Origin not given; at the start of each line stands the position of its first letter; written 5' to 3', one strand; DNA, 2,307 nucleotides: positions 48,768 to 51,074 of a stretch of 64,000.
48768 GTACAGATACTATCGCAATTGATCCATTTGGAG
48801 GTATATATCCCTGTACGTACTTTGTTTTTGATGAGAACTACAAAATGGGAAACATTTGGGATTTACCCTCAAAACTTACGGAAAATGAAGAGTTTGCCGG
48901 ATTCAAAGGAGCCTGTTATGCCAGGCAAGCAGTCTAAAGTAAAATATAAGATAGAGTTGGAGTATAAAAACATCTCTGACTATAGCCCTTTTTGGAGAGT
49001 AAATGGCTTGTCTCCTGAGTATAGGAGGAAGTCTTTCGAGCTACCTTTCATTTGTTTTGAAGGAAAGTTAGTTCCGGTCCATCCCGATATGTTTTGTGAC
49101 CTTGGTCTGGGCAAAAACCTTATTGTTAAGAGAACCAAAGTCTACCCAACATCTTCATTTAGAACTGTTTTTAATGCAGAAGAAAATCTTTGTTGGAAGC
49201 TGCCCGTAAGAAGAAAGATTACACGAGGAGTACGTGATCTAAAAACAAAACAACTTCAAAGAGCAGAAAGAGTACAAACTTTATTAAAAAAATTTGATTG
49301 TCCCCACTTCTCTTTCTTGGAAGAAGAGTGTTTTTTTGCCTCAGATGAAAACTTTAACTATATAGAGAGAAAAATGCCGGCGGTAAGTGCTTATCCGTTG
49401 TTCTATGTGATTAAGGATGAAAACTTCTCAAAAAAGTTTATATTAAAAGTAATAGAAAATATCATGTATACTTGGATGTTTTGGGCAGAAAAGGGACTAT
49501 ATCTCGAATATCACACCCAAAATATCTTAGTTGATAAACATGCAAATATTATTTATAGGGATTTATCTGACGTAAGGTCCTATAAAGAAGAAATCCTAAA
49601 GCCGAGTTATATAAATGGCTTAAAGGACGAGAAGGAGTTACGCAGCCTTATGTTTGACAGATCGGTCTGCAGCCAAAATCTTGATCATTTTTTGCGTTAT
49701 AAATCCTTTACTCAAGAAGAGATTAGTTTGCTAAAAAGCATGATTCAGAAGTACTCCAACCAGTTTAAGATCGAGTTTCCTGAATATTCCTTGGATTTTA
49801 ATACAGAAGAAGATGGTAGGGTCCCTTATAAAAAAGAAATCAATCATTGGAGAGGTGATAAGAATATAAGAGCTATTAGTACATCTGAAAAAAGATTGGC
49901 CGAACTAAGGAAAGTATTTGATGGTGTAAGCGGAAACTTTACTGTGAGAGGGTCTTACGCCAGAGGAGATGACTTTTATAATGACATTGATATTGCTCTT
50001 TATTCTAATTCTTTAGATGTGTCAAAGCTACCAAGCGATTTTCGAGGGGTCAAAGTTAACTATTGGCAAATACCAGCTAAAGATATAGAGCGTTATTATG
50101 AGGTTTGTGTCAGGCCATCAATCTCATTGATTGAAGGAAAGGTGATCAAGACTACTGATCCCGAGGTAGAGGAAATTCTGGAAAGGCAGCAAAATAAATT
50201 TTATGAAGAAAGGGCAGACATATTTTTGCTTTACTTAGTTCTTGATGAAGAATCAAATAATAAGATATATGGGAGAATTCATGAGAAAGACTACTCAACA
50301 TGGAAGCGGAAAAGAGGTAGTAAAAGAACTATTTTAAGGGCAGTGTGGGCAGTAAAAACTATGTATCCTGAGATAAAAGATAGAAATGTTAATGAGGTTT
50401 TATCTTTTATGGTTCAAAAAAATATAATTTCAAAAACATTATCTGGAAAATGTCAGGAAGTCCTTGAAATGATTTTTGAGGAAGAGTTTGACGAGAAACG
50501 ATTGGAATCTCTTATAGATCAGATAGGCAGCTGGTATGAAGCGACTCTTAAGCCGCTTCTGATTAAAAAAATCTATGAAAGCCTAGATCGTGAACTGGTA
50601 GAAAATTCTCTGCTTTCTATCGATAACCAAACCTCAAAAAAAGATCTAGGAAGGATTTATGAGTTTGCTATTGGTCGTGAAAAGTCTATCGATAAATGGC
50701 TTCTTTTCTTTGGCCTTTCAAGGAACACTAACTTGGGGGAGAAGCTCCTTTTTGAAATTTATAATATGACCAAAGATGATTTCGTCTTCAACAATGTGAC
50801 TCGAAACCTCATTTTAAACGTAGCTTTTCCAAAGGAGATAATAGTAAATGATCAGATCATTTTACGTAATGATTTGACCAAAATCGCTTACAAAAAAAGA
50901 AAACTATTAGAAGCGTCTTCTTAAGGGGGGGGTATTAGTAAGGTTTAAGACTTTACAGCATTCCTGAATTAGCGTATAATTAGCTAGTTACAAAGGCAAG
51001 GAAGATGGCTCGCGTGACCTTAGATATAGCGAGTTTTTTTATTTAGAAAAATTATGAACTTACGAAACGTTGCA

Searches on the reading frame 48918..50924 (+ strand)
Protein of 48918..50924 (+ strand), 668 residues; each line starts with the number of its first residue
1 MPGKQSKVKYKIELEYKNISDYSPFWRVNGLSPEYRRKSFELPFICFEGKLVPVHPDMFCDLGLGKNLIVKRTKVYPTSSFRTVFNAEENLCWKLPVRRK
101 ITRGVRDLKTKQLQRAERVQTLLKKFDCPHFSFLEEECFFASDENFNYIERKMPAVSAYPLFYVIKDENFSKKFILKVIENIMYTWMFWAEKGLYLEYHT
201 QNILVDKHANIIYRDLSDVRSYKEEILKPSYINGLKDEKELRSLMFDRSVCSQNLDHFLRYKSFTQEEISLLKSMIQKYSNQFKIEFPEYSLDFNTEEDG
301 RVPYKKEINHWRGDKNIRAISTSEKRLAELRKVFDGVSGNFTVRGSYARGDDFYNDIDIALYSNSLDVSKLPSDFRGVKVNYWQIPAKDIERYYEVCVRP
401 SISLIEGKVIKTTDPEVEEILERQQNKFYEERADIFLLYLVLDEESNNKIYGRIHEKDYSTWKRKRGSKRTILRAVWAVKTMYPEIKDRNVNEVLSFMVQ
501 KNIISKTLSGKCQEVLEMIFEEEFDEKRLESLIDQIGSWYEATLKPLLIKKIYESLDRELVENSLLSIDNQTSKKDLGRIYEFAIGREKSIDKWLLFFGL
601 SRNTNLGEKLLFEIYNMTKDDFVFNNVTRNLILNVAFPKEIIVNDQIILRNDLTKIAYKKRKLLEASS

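Call 4: search_protein_families(library=ncbifam, proteins=[window:48918-50924:+], max_evalue=1)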
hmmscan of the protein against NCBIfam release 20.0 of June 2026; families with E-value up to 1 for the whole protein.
window:48918-50924:+ (668 aa): 1 family
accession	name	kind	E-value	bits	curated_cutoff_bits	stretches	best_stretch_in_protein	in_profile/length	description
NF012168.1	BlaI_of_BCL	exception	0.53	10.3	180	1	485-555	37-104/121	penicillinase repressor BlaI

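Call 5: search_protein_families(library=pfam, proteins=[window:48918-50924:+], max_evalue=1)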
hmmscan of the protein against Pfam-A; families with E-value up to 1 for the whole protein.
window:48918-50924:+ (668 aa): 3 families
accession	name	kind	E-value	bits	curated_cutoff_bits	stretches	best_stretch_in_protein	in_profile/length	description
PF04183.18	IucA_IucC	-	2.5e-07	31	25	1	72-125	126-180/239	IucA / IucC family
PF01909.29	NTP_transf_2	-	0.054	14.3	21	1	339-402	15-75/93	Nucleotidyltransferase domain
PF20284.3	CTD8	-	0.45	11.2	27.6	0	513-557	34-78/127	C-terminal domain 8 of the ABC-three component (ABC-3C) systems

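Call 6: search_solved_structures(query=window:48918-50924:+, max_evalue=10)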
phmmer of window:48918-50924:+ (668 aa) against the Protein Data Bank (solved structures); distinct sequences matched with E-value up to 10: 1.
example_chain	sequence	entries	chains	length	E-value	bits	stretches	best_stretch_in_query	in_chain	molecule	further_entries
9jih_A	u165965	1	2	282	0.78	11.4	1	256-319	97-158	Arf-GAP with SH3 domain, ANK repeat and PH domain-containing protein 3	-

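Call 10: find_homologous_proteins(query=window:48918-50924:+, max_evalue=0.001)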
Query window:48918-50924:+ (668 aa): 19 proteins with E <= 0.001 among 8000 candidates.
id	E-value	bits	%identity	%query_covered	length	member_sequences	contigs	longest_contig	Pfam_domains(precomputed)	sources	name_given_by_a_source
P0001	0.0e+0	1507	100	100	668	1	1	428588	PF04183.19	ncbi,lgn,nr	ncbi:MAG: IucA/IucC family protein [bacterium]|nr:IucA/IucC family protein [bacterium]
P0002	5.8e-187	641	46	98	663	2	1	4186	PF04183.19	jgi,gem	-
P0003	2.7e-84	302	47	47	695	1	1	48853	PF04183.19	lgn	-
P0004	7.1e-84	301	48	45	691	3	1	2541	PF04183.19,PF01909.30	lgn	-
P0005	1.8e-83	299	48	45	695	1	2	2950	PF04183.19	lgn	-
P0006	1.2e-82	297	48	44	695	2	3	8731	PF04183.19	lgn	-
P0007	1.5e-81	293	47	46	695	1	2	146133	PF04183.19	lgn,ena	-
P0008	2.5e-80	289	47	45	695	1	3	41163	PF04183.19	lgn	-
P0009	4.1e-80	288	48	44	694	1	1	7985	PF04183.19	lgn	-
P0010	8.3e-79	284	47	45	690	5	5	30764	PF27260.1,PF04183.19,PF01909.30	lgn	-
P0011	9.6e-78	280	45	44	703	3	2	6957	PF04183.19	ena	-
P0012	8.3e-76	274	44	46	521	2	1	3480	PF04183.19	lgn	-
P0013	1.9e-75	273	45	44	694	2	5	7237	PF04183.19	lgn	-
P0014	6.5e-73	265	44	45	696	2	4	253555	PF04183.19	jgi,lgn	-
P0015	8.7e-73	264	43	45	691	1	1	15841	PF04183.19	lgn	-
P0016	1.0e-72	264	44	45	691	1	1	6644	PF04183.19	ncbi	-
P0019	1.5e-69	253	42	49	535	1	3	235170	-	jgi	jgi:hypothetical protein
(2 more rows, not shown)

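Call 11: find_encoding_contigs(protein=P0007, flank=6000, max_places=2)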
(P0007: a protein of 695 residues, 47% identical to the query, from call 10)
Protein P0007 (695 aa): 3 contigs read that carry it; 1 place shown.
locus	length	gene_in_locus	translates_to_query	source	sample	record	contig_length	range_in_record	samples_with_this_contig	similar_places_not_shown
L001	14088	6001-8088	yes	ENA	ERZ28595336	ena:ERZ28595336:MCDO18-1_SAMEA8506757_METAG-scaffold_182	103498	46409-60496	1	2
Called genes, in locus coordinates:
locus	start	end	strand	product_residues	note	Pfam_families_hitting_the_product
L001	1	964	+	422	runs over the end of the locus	PF05193:Peptidase_M16_C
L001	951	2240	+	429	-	PF00675:Peptidase_M16, PF05193:Peptidase_M16_C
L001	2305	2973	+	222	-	PF10531:SLBB, PF12836:HHH_3, PF00633:HHH (weak), PF03934:T2SSK (faint)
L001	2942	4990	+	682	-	PF13567:DUF4131, PF03772:Competence, PF00753:Lactamase_B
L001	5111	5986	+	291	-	PF04055:Radical_SAM, PF13353:Fer4_12 (weak)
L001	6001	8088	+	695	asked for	PF04183:IucA_IucC (weak)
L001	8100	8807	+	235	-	-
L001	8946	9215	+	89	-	PF00312:Ribosomal_S15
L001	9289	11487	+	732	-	PF01138:RNase_PH, PF03725:RNase_PH_C, PF03726:PNPase, PF01138:RNase_PH, PF00575:S1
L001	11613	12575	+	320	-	-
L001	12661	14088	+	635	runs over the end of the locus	-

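Call 12: find_encoding_contigs(protein=P0014, flank=6000, max_places=2)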
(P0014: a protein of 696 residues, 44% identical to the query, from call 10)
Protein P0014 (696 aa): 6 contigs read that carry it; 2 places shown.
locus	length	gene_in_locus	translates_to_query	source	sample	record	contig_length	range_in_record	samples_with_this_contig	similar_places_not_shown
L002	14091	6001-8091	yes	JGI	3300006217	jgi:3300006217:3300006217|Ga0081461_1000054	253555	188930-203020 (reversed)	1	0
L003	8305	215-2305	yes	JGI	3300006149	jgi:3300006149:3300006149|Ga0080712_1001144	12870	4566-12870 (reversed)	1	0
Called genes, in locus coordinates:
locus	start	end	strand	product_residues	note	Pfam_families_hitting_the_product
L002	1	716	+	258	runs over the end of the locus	PF06182:ABC2_membrane_6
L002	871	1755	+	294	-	PF00126:HTH_1, PF03466:LysR_substrate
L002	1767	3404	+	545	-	-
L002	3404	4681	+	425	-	PF08719:NADAR, PF01368:DHH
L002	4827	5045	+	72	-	-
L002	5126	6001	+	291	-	PF04055:Radical_SAM, PF13353:Fer4_12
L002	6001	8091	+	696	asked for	PF04183:IucA_IucC (weak)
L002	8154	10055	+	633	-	PF03717:PBP_dimer, PF00905:Transpeptidase, PF03793:PASTA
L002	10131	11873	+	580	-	-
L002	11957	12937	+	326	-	PF10555:MraY_sig1 (weak), PF00953:Glycos_transf_4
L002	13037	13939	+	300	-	-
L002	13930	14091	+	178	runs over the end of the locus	PF04280:Tim44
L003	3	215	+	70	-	?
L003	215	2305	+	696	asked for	PF04183:IucA_IucC (weak)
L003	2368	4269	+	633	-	PF03717:PBP_dimer, PF00905:Transpeptidase, PF03793:PASTA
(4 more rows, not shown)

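Call 13: find_encoding_contigs(protein=P0019, flank=6000, max_places=2)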
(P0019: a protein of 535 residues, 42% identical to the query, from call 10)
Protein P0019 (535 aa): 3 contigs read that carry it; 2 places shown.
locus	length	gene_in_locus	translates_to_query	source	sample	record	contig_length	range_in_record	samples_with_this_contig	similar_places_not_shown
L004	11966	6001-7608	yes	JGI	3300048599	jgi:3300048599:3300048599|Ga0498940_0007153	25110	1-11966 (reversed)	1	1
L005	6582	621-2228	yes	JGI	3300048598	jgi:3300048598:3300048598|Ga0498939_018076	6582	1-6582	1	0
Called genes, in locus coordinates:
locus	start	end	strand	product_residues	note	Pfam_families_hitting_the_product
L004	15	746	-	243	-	-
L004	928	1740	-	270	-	-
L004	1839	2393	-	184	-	-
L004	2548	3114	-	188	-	-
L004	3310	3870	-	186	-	-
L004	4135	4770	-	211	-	PF13489:Methyltransf_23, PF13847:Methyltransf_31 (weak), PF08241:Methyltransf_11, PF08242:Methyltransf_12, PF13649:Methyltransf_25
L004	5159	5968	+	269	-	PF04055:Radical_SAM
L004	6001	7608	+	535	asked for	-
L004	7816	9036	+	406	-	PF13356:Arm-DNA-bind_3, PF14659:Phage_int_SAM_3 (weak), PF22022:Phage_int_M (faint), PF00589:Phage_integrase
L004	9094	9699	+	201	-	-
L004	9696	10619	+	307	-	PF09992:NAGPA (weak)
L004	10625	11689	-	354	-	-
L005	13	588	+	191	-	-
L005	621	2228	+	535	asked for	-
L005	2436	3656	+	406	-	PF13356:Arm-DNA-bind_3, PF14659:Phage_int_SAM_3 (weak), PF22022:Phage_int_M (faint), PF00589:Phage_integrase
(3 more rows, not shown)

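Call 16: find_related_loci(query=A1, collection=genome_contigs, flank=6000)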
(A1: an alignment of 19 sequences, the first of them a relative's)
Query A1 (668 aa) in genome_contigs; peptide patterns used: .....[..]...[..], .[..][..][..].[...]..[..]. (x = any residue, [..] = any of these).
16 stretches matched a pattern; 10 encode a relative of the query (tblastn E <= 1e-3); 10 distinct loci.
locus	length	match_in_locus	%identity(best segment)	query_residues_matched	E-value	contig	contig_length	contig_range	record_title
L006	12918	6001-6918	54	7-312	1e-100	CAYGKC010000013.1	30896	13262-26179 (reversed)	MAG TPA_asm: uncultured Gammaproteobacteria bacterium isolate ERP113451_co4_284 genome assembly, contig: NODE_589_length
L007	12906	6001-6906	45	18-317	8e-85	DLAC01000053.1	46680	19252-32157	MAG TPA_asm: Bacillales bacterium UBA7057 UBA7057_contig_2644, whole genome shotgun sequence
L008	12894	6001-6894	46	18-313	3e-84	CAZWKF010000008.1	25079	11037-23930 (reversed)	MAG TPA_asm: uncultured Muribaculaceae bacterium isolate SRP287540_co2_425 genome assembly, contig: NODE_2041_length_250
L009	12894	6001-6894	44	18-313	2e-82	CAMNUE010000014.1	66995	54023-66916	MAG: uncultured bacterium isolate SRR19792995_bin.67_metawrap_v1.3_MAG genome assembly, contig: ERZ12290371_544, whole g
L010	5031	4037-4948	44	7-308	8e-82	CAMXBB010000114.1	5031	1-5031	MAG TPA_asm: uncultured Firmicutes bacterium isolate SRR14411261_bin.7_metawrap_v1.3_MAG genome assembly, contig: NODE.3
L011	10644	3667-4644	46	4-313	1e-80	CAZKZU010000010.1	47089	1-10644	MAG TPA_asm: uncultured Methanosarcinales archaeon isolate SRP272421_co1_15 genome assembly, contig: NODE_1295_length_47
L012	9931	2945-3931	43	6-331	2e-75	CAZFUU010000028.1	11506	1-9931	MAG TPA_asm: uncultured bacterium isolate SRP263991_co7_896 genome assembly, contig: NODE_11109_length_11506_cov_4.34660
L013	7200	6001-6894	43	8-312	3e-69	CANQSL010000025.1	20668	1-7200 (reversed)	MAG: uncultured Bacilli bacterium isolate Lapin-026__bin110 genome assembly, contig: Lapin-026__NODE_2989_length_20668_c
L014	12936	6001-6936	46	8-312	2e-83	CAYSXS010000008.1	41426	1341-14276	MAG TPA_asm: uncultured Gammaproteobacteria bacterium isolate SRP104257_co1_382 genome assembly, contig: NODE_287_length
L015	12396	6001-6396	30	48-154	8e-8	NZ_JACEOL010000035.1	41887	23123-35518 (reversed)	Thermoactinomyces mirandus strain AMNI-1 contig_34_(1..41887)_consensus, whole genome shotgun sequence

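Call 17: search_protein_families(library=padloc, proteins=[window:48918-50924:+, P0007], max_evalue=1)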
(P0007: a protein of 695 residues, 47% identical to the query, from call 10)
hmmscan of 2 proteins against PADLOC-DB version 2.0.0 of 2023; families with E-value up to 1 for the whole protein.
window:48918-50924:+ (668 aa): 0 families

P0007 (695 aa): 0 families

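Call 39: predict_structure(alignment_id=A1)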
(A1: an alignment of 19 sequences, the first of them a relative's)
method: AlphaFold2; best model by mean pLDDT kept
length: 668 residues; sequences in the alignment: 19
mean_pLDDT: 81.5   pTM: 0.57
mean pLDDT of the five models: 81.5, 80.8, 79.3, 77.7, 76.6
residues with pLDDT >= 90: 314; 70-90: 195; 50-70: 98; < 50: 61
segments of 3 or more residues with pLDDT < 50: 1-8, 317-323, 346-356, 376-379, 454-459, 644-647, 649-668
pLDDT, mean of each block of 10 residues (from residue 1): 39 74 66 87 95 96 95 92 91 94 86 97 96 97 97 91 86 95 98 94 94 95 94 94 94 89 83 96 96 79 88 62 53 69 55 53 65 52 70 76 63 79 84 89 79 47 73 89 87 92 96 81 72 93 94 94 93 94 89 90 88 83 69 78 50 42 41
secondary structure, 60 per line:
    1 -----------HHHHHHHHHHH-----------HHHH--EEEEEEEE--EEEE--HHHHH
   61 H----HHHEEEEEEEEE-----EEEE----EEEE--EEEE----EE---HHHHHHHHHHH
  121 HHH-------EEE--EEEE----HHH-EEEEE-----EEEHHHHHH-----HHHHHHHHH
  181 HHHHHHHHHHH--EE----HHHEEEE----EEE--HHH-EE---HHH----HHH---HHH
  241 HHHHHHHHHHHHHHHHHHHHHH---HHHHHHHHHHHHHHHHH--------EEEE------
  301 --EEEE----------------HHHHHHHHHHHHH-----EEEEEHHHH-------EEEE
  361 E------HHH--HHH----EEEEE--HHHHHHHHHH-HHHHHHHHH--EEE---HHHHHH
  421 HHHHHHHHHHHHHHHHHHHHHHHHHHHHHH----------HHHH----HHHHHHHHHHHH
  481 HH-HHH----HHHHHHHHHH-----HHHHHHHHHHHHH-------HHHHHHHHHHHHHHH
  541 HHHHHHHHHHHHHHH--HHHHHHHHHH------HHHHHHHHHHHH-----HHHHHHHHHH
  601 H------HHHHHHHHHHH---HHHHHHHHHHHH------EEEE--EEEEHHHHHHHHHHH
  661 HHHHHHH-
elements in order (helices of 4 or more, strands of 3 or more residues): H12-22 H34-37 E40-47 E50-53 H56-61 E69-77 E83-86 E91-94 E97-100 H110-123 E131-133 E136-139 E148-152 E158-160 H161-166 H172-191 E203-206 E211-213 H238-262 H266-282 E291-294 E303-306 H323-335 E341-345 H346-349 E357-361 E380-384 H387-396 H398-406 E409-411 H415-450 H461-464 H469-482 H491-500 H506-518 H526-555 H558-567 H574-585 H591-601 H608-618 H622-633 E640-643 E646-649 H650-667

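Call 43: search_protein_families(library=pfam, proteins=[L015:5275-7113:+, L001:6001-7200:+, L004:6001-6630:+], max_evalue=0.1)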
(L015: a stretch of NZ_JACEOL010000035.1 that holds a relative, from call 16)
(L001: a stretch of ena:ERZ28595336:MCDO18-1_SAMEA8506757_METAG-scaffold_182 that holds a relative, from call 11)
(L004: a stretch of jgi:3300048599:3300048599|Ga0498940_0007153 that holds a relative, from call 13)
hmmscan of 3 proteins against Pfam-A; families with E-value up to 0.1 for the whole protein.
L015:5275-7113:+ (612 aa): 2 families
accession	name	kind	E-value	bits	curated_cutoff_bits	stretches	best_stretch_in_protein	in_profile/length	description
PF04183.18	IucA_IucC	-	4.3e-62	210.2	25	1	155-391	2-239/239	IucA / IucC family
PF06276.17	FhuF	-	2e-39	136.1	25.2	1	422-582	2-160/161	Ferric iron reductase FhuF-like transporter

L001:6001-7200:+ (400 aa): 0 families

L004:6001-6630:+ (210 aa): 1 family
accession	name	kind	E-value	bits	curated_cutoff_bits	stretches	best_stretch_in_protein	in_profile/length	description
PF18765.7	Polbeta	-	0.042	14.5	26.9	1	38-97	3-63/93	Polymerase beta, Nucleotidyltransferase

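Call 64: search_protein_families(library=phrogs, proteins=[window:48918-50924:+], max_evalue=0.01)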
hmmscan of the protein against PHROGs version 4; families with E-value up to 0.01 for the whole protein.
window:48918-50924:+ (668 aa): 0 families

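Call 69: search_protein_representatives(alignment_id=A1)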
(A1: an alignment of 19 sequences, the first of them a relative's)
Query: 19 sequences, 694 profile positions. Proteins with E-value up to 0.001 (for the whole library): 187; up to 1e-10: 67; up to 1e-30: 19. The best 150 are listed.
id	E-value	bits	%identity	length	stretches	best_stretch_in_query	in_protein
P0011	0.0e+00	1053.8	-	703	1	2-693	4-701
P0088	2.9e-230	782.6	-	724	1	3-692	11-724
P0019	3.6e-152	524.5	-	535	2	384-693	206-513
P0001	3.6e-146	504.6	-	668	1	382-692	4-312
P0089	2.8e-131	455.4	-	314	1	386-692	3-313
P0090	2.3e-116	406.1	-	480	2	385-692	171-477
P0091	3.9e-113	395.4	-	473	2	382-692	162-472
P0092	1.4e-103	363.9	-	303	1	387-692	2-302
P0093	7.7e-97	341.6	-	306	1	1-302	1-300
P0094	4.6e-80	286.1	-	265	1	453-660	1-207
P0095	1.5e-72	261.3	-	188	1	389-575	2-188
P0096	2.0e-69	251.0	-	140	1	553-692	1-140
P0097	2.0e-61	224.5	-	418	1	5-380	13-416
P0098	7.2e-58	212.8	-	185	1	513-693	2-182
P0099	1.4e-49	185.4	-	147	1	531-676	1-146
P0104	6.6e-24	100.5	-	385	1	16-373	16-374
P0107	2.8e-21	91.8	-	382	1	15-382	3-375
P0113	3.8e-18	81.5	-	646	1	8-307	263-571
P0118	6.5e-17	77.4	-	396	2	427-514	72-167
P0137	2.9e-14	68.7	-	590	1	13-389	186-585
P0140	3.1e-13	65.2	-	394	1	429-615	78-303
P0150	7.3e-11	57.4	-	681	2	8-362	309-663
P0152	1.1e-10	56.8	-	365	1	426-622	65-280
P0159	4.7e-10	54.8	-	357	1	387-637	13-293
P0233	3.6e-05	38.6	-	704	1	10-380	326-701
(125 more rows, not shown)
